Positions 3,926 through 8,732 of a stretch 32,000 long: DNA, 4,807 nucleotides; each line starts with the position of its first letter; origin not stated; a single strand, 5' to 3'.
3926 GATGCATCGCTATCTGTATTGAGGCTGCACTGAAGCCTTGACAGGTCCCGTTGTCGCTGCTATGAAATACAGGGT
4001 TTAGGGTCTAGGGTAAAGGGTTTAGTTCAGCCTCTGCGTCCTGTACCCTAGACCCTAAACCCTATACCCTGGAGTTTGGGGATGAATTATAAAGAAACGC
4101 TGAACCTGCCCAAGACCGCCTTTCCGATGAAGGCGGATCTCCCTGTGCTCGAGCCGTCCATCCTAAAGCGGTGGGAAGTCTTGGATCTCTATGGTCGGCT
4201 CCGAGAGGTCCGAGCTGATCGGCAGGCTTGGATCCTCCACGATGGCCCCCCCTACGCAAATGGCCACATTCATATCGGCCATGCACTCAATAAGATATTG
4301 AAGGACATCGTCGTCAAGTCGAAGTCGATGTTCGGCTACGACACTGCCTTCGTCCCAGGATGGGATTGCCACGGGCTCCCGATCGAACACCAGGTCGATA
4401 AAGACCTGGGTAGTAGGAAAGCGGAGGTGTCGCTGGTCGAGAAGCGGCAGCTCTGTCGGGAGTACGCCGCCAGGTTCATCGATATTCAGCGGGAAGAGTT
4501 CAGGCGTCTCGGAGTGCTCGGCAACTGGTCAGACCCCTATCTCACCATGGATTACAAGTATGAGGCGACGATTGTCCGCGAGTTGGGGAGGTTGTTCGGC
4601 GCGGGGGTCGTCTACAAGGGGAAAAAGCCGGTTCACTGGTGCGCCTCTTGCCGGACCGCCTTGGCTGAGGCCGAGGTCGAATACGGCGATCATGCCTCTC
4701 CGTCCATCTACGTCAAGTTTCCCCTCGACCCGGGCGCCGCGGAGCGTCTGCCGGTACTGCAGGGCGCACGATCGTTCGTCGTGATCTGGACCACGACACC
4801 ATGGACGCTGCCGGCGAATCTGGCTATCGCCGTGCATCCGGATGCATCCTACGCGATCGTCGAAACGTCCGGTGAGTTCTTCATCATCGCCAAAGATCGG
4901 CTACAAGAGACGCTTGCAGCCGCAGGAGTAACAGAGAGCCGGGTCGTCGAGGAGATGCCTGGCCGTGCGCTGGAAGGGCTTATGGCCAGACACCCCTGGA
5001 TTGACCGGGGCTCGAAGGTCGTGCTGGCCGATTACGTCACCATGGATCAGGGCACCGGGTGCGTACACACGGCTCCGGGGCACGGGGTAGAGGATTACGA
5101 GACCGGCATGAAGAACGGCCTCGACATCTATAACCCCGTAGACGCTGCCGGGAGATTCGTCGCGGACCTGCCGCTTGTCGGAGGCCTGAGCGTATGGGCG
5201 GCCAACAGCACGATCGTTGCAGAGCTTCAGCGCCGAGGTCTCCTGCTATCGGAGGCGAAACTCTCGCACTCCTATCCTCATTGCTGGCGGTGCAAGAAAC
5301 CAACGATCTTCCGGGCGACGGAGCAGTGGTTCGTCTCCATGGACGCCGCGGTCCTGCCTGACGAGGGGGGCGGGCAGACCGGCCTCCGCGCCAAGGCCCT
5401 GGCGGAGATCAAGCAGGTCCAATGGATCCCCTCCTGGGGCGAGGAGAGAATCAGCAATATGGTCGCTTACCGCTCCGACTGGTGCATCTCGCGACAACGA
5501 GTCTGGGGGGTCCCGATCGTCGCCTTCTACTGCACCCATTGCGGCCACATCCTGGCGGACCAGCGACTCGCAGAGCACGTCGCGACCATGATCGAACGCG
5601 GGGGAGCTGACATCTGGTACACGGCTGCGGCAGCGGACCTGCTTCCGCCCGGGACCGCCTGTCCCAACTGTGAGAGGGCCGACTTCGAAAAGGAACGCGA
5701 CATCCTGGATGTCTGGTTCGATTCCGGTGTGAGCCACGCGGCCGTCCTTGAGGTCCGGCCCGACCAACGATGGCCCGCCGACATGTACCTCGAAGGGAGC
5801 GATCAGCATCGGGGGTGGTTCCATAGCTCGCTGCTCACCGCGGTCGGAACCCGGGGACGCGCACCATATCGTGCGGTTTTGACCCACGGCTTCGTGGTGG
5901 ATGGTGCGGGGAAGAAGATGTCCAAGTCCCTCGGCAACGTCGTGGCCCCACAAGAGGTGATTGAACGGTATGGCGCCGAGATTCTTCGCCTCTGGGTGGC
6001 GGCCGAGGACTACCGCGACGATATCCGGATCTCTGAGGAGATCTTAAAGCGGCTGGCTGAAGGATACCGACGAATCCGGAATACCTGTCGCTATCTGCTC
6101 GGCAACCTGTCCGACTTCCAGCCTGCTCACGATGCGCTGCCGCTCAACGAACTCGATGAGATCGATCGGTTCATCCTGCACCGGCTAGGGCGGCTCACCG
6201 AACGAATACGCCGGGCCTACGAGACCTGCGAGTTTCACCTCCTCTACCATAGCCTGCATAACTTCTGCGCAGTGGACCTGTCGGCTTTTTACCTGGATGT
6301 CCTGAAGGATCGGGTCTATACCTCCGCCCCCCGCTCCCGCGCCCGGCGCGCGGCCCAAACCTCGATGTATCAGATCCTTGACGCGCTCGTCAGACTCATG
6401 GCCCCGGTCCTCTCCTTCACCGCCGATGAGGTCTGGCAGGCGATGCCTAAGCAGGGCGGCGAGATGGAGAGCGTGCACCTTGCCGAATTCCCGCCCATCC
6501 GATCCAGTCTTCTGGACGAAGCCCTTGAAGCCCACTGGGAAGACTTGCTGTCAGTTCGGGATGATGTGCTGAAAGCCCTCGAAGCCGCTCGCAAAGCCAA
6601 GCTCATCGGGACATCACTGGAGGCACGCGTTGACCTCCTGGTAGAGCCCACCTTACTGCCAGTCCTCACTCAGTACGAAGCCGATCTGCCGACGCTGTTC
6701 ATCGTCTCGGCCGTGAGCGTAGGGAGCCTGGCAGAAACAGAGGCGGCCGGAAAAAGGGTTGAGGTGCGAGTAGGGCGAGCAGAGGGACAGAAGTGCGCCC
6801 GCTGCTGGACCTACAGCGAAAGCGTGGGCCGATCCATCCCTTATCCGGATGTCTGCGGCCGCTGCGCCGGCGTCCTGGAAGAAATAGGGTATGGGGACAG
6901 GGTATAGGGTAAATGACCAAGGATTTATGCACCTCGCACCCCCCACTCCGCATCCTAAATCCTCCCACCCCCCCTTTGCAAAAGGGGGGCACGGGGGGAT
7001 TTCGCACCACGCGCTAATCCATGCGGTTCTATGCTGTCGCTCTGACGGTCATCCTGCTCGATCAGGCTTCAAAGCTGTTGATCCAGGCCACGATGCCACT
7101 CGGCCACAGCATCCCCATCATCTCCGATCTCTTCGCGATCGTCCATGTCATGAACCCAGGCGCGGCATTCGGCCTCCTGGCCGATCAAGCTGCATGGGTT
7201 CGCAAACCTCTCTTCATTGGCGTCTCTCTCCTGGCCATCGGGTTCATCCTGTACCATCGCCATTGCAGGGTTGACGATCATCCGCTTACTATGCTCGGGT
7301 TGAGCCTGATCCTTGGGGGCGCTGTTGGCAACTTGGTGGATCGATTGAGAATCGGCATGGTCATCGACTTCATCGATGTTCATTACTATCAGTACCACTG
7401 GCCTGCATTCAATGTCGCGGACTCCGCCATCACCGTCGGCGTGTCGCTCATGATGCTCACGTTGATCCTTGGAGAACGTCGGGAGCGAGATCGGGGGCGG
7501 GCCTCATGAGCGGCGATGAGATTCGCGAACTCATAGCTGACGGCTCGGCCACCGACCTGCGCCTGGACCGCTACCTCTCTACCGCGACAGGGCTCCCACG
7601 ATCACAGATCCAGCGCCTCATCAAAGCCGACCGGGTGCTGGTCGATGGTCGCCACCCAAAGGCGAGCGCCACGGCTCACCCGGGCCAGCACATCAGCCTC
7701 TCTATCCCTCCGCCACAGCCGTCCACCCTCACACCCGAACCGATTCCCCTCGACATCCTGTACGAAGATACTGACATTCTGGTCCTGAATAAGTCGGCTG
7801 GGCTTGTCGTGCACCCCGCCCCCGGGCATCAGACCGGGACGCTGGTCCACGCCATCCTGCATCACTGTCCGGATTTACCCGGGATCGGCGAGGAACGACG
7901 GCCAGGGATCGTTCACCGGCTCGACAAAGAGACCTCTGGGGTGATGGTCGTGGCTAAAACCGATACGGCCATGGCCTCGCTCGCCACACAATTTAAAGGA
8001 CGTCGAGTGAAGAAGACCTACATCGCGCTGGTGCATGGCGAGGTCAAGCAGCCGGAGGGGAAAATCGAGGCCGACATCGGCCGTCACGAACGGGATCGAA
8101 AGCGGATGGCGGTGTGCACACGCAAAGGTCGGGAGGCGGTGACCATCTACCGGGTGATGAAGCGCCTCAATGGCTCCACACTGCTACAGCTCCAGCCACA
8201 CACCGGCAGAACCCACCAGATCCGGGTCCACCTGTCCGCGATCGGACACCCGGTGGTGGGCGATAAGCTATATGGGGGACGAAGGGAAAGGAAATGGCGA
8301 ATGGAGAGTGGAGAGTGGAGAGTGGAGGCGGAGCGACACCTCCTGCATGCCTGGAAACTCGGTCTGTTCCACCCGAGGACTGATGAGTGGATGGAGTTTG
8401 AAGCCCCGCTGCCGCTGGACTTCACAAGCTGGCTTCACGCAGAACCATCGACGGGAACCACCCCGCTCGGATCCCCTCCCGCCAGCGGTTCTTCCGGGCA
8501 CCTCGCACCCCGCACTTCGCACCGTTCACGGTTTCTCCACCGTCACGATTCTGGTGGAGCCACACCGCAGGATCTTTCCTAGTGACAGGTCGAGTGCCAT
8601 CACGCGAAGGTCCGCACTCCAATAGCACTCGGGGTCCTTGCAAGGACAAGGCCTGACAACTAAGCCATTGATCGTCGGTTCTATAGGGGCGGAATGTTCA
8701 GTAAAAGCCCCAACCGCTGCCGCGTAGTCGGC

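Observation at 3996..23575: Family of strictly heptanucleotide-periodic degenerate repeats at many gene boundaries, often as inverted arms (STRR-like)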

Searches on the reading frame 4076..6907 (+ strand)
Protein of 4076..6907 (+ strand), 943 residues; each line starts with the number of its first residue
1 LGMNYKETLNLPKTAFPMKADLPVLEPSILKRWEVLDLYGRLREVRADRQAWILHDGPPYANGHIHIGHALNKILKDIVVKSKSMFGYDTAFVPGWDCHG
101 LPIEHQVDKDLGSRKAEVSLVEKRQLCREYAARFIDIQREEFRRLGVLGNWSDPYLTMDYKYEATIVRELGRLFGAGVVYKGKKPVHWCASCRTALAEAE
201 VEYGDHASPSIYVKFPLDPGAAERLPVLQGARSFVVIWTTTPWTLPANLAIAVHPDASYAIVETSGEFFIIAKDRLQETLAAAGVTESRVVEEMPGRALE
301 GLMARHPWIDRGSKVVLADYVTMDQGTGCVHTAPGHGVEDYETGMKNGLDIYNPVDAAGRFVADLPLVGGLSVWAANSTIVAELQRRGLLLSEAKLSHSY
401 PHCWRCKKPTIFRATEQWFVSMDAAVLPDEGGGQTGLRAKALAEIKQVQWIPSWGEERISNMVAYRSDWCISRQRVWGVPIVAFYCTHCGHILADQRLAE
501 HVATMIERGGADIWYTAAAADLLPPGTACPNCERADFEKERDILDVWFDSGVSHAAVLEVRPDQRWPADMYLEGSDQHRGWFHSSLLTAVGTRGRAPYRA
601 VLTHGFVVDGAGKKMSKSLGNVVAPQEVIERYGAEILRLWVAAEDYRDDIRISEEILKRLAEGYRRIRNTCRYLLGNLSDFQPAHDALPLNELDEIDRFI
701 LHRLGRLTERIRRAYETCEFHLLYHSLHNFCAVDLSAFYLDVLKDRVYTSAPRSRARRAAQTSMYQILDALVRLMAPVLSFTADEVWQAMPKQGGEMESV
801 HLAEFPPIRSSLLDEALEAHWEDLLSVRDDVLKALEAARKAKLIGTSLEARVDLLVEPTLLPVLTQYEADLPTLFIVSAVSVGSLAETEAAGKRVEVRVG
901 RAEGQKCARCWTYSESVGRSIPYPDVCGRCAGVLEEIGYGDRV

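Call 13: search_protein_families(library=pfam, proteins=[window:4076-6907:+])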
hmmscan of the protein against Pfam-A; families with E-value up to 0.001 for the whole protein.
window:4076-6907:+ (943 aa): 7 families
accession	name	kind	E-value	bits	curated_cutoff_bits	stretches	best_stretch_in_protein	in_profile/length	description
PF00133.28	tRNA-synt_1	-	9.1e-139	463.2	22.7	1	29-653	2-414/414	tRNA synthetases class I (I, L, M and V)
PF08264.19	Anticodon_1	-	2e-31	109.3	25.1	1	697-852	1-146/148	Anticodon-binding domain of tRNA ligase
PF09334.17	tRNA-synt_1g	-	6.8e-23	81.5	20.1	2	59-202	8-136/391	tRNA synthetases class I (M)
PF01406.26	tRNA-synt_1e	-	3.4e-11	43.5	27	1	604-659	243-298/301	tRNA synthetases class I (C) catalytic domain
PF01921.24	tRNA-synt_1f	-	1.1e-06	28.2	27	1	603-670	271-338/360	tRNA synthetases class I (K)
PF13603.12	tRNA-synt_1_2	-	8e-06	25.9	25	1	299-355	84-140/185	Leucyl-tRNA synthetase, editing domain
PF06827.20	zf-FPG_IleRS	-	1.4e-05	25.3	21.3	1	904-931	1-28/30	Zinc finger found in FPG and IleRS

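Call 16: find_encoding_contigs(protein=window:4082-6904:+, flank=10000, max_places=10)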
Protein window:4082-6904:+ (941 aa): 12 contigs read that carry it; 4 places shown.
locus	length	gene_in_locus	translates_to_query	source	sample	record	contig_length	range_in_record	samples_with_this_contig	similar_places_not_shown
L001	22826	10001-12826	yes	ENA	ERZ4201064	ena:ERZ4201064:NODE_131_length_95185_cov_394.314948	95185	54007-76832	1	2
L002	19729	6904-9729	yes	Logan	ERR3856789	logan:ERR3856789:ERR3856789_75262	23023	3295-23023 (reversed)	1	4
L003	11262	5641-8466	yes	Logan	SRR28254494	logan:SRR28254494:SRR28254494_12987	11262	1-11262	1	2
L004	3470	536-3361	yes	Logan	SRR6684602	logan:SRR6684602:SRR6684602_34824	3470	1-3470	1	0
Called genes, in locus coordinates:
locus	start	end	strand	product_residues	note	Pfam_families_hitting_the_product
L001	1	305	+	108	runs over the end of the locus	PF03091:CutA1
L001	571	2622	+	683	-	PF01464:SLT, PF23577:LysM_RLK (faint), PF01476:LysM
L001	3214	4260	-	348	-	PF13623:SurA_N_2, PF13624:SurA_N_3, PF13145:Rotamase_2 (weak)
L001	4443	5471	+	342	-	PF00022:Actin, PF06723:MreB_Mbl, PF11104:PilM_2 (faint), PF00012:HSP70, PF14450:FtsA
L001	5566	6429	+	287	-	PF04085:MreC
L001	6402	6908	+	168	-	PF04093:MreD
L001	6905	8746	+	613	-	PF03717:PBP_dimer, PF00905:Transpeptidase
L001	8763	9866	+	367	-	PF01098:FTSW_RODA_SPOVE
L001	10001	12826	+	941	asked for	PF00133:tRNA-synt_1, PF09334:tRNA-synt_1g, PF13603:tRNA-synt_1_2 (weak), PF01406:tRNA-synt_1e, PF01921:tRNA-synt_1f (weak), PF09334:tRNA-synt_1g (weak), PF08264:Anticodon_1, PF06827:zf-FPG_IleRS (weak)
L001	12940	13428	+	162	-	PF01252:Peptidase_A8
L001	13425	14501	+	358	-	PF01479:S4 (weak), PF00849:PseudoU_synth_2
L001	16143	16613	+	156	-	PF00582:Usp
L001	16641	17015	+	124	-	PF01713:Smr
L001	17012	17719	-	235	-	PF00117:GATase, PF07722:Peptidase_C26 (weak)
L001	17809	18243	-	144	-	PF03928:HbpS-like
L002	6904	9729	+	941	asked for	PF00133:tRNA-synt_1, PF09334:tRNA-synt_1g, PF13603:tRNA-synt_1_2 (weak), PF01406:tRNA-synt_1e, PF01921:tRNA-synt_1f (weak), PF09334:tRNA-synt_1g (weak), PF08264:Anticodon_1, PF06827:zf-FPG_IleRS (weak)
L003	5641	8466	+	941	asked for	PF00133:tRNA-synt_1, PF09334:tRNA-synt_1g, PF13603:tRNA-synt_1_2 (weak), PF01406:tRNA-synt_1e, PF01921:tRNA-synt_1f (weak), PF09334:tRNA-synt_1g (weak), PF08264:Anticodon_1, PF06827:zf-FPG_IleRS (weak)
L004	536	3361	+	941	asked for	PF00133:tRNA-synt_1, PF09334:tRNA-synt_1g, PF13603:tRNA-synt_1_2 (weak), PF01406:tRNA-synt_1e, PF01921:tRNA-synt_1f (weak), PF09334:tRNA-synt_1g (weak), PF08264:Anticodon_1, PF06827:zf-FPG_IleRS (weak)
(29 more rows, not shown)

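Call 18: find_related_loci(query=window:4082-6904:+, collection=genome_contigs, flank=10000)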
Query window:4082-6904:+ (941 aa) in genome_contigs; peptide patterns used: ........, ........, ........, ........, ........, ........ (x = any residue, [..] = any of these).
600 stretches matched a pattern (row limit reached: there are more); 575 encode a relative of the query (tblastn E <= 1e-3); the best 80 are kept; 80 distinct loci.
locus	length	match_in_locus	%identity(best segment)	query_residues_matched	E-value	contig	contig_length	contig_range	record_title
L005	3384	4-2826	94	1-941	0e+0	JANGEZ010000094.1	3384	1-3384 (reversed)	MAG: Candidatus Methylomirabilis sp. bin48 c_000000018149, whole genome shotgun sequence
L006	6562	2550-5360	81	1-937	0e+0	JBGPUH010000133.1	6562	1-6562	MAG: Candidatus Methylomirabilis sp. isolate OBJ1_062018_110_48 k141_2518256_length_6562_cov_20.8050, whole genome shotg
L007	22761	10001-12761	65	1-932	0e+0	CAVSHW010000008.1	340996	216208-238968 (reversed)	MAG: uncultured candidate division NC10 bacterium isolate MFD01476.bin.2.107 genome assembly, contig: contig_16285, whol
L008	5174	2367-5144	60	1-932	0e+0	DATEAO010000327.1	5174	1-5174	MAG TPA_asm: Candidatus Methylomirabilota bacterium isolate SMAG_U8220 k141_3448105, whole genome shotgun sequence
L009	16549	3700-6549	58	1-933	0e+0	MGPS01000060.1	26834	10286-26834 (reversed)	MAG: Deltaproteobacteria bacterium GWC2_42_11 gwc2_scaffold_6391, whole genome shotgun sequence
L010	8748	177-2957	56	1-941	0e+0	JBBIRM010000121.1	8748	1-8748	MAG: Deltaproteobacteria bacterium isolate SIF170217_bin_35 NODE_7858_length_8748_cov_4.754055, whole genome shotgun seq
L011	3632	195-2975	59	1-932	0e+0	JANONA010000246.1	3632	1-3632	MAG: Nitrospirota bacterium isolate VAR_43_metabat_96 VAR_43_k141_4338919, whole genome shotgun sequence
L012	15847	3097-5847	57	1-933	0e+0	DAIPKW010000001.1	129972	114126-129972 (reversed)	MAG TPA_asm: Thermodesulfobacteriota bacterium isolate CTOTU21550 NODE_103_length_129972_cov_77.553623, whole genome sho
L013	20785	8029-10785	59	1-928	0e+0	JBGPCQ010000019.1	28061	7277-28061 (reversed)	MAG: Geobacteraceae bacterium isolate OBJ_0618_050_45 k141_1095289_length_28061_cov_65.1692, whole genome shotgun sequen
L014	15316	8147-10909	57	1-933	0e+0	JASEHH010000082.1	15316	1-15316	MAG: Thermodesulfobacteriota bacterium isolate Yes70-18 NODE_1538_length_15316_cov_55.798834, whole genome shotgun seque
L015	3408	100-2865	57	1-934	0e+0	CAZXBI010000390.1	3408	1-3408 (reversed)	MAG TPA_asm: uncultured Syntrophorhabdus sp. isolate SRP302447_co4_432 genome assembly, contig: NODE_81170_length_3408_c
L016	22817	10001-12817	57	1-939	0e+0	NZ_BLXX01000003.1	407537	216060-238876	Geomonas silvestris strain Red330 sequence03, whole genome shotgun sequence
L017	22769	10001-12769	57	1-934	0e+0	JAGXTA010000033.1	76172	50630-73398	MAG: Deltaproteobacteria bacterium isolate CROMO_BS_46_3 c_000000141494, whole genome shotgun sequence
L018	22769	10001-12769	58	1-933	0e+0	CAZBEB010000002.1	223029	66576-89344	MAG TPA_asm: uncultured Geobacter sp. isolate binchicken_co269_196 genome assembly, contig: NODE_46_length_223029_cov_70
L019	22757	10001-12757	57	1-928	0e+0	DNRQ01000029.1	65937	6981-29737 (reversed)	MAG TPA_asm: Geobacter sp. isolate UBA9976 contig_4540, whole genome shotgun sequence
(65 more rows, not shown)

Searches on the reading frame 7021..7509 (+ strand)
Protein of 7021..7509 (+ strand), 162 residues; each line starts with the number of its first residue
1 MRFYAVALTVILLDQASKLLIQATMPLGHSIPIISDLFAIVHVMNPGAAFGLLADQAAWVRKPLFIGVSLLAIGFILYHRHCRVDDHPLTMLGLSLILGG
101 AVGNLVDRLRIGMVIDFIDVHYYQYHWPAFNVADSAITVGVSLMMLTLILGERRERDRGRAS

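Call 13: search_protein_families(library=pfam, proteins=[window:7021-7509:+])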
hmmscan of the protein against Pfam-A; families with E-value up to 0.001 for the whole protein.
window:7021-7509:+ (162 aa): 1 family
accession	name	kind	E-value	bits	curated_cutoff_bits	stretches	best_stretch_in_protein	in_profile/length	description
PF01252.23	Peptidase_A8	-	5.1e-41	140.6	25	1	6-149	1-141/142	Signal peptidase (SPase) II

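Call 63: find_encoding_contigs(protein=window:7021-7506:+, flank=3000, max_places=10)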
Protein window:7021-7506:+ (162 aa): 17 contigs read that carry it; 6 places shown.
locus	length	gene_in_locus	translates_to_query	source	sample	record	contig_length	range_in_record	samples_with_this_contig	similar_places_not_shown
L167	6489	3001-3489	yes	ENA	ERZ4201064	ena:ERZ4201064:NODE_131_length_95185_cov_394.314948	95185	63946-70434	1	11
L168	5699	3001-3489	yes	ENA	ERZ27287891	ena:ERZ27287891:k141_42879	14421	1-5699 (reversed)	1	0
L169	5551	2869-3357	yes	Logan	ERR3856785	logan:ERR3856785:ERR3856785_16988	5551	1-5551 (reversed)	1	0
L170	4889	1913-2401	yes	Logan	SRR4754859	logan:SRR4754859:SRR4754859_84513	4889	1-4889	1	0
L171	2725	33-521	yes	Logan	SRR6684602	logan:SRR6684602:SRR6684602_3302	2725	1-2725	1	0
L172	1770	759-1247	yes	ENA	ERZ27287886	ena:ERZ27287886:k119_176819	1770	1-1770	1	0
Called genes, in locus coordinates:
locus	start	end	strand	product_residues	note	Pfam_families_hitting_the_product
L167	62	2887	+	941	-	PF00133:tRNA-synt_1, PF09334:tRNA-synt_1g, PF13603:tRNA-synt_1_2 (weak), PF01406:tRNA-synt_1e, PF01921:tRNA-synt_1f (weak), PF09334:tRNA-synt_1g (weak), PF08264:Anticodon_1, PF06827:zf-FPG_IleRS (weak)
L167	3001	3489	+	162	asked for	PF01252:Peptidase_A8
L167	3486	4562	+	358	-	PF01479:S4 (weak), PF00849:PseudoU_synth_2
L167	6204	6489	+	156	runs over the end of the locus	PF00582:Usp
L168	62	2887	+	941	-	PF00133:tRNA-synt_1, PF09334:tRNA-synt_1g, PF13603:tRNA-synt_1_2 (weak), PF01406:tRNA-synt_1e, PF01921:tRNA-synt_1f (weak), PF09334:tRNA-synt_1g (weak), PF08264:Anticodon_1, PF06827:zf-FPG_IleRS (weak)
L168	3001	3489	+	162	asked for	PF01252:Peptidase_A8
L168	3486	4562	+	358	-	PF01479:S4 (weak), PF00849:PseudoU_synth_2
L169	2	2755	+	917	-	?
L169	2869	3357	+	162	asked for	PF01252:Peptidase_A8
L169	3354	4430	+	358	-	PF01479:S4 (weak), PF00849:PseudoU_synth_2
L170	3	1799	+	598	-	?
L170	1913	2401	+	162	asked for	PF01252:Peptidase_A8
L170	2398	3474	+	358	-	PF01479:S4 (weak), PF00849:PseudoU_synth_2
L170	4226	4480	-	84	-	-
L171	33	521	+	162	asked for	PF01252:Peptidase_A8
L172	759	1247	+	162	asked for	PF01252:Peptidase_A8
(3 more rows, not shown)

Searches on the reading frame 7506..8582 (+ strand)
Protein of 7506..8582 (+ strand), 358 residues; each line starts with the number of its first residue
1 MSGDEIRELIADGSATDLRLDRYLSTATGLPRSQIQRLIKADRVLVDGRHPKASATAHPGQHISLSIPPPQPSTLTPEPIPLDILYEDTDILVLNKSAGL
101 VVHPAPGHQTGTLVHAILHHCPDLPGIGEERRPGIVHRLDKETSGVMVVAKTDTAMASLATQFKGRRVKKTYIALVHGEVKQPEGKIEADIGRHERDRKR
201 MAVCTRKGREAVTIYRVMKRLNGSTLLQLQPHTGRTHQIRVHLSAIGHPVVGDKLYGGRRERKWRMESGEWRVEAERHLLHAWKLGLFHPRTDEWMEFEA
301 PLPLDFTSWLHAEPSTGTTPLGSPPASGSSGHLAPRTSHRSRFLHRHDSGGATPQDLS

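Call 13: search_protein_families(library=pfam, proteins=[window:7506-8582:+])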
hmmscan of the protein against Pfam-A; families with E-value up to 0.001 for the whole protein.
window:7506-8582:+ (358 aa): 2 families
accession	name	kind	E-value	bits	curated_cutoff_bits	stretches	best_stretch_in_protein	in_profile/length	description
PF00849.27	PseudoU_synth_2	-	3.1e-36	125.3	26.8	1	90-245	1-152/152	RNA pseudouridylate synthase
PF01479.30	S4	-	2.2e-06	27.8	22.8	1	18-60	1-45/48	S4 domain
